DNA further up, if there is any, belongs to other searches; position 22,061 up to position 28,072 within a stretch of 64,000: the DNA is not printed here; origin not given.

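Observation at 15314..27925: Single ~4,200-codon tape measure gene implying an exceptionally long tail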

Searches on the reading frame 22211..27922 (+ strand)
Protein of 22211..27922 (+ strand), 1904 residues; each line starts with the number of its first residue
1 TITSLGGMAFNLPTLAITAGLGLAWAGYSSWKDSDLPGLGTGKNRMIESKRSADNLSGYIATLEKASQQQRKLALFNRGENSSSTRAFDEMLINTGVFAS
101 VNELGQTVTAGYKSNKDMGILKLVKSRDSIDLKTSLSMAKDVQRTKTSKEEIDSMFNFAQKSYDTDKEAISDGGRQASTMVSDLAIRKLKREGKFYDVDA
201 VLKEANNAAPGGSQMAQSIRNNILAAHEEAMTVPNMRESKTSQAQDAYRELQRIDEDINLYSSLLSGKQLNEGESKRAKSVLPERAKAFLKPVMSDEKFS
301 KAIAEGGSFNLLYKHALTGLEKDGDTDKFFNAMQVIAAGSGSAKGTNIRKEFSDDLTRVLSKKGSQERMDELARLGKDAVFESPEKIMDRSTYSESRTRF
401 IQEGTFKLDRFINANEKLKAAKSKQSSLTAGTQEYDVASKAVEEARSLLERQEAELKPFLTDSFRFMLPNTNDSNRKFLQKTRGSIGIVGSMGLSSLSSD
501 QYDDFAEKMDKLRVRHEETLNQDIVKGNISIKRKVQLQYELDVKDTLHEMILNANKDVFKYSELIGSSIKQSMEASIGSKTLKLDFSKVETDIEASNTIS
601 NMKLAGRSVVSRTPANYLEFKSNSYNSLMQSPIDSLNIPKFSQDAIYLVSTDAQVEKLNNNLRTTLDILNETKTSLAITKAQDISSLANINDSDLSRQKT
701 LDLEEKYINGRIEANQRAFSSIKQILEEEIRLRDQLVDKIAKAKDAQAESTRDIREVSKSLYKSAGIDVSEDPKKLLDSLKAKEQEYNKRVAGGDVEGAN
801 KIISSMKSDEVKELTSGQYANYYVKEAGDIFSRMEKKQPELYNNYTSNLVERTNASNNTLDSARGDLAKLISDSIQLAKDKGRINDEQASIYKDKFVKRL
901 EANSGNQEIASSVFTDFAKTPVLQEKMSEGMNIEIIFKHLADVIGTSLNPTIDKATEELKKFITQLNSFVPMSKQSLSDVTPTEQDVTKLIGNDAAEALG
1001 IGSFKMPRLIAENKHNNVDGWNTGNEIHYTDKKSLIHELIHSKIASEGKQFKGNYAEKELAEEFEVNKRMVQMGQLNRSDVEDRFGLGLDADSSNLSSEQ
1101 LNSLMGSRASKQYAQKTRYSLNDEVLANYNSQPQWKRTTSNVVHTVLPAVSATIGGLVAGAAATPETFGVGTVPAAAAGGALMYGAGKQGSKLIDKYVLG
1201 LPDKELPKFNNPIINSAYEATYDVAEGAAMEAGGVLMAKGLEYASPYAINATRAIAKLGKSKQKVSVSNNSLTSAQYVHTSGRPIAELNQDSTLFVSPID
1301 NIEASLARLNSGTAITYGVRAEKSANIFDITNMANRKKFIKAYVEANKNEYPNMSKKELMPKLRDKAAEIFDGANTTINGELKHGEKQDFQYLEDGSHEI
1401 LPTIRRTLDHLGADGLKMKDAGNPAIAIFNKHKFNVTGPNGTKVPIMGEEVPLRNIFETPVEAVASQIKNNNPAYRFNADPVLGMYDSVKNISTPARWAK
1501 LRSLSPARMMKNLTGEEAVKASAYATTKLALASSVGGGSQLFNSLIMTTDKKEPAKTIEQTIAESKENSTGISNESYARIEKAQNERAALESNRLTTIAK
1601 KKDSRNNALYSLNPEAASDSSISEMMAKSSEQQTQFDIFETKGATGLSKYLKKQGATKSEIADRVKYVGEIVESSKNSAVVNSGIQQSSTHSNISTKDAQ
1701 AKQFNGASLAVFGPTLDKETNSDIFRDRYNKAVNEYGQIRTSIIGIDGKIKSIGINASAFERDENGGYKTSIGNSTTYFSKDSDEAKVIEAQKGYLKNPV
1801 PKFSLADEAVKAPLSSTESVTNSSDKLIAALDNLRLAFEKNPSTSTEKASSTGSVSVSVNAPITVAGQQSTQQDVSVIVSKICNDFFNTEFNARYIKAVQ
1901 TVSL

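Call 96: search_dna_similar(query=window:22211-27922:+, collection=phages, mode=protein, max_rows=15, max_evalue=0.001)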
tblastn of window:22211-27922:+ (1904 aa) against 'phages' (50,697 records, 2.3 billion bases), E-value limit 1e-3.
No match.
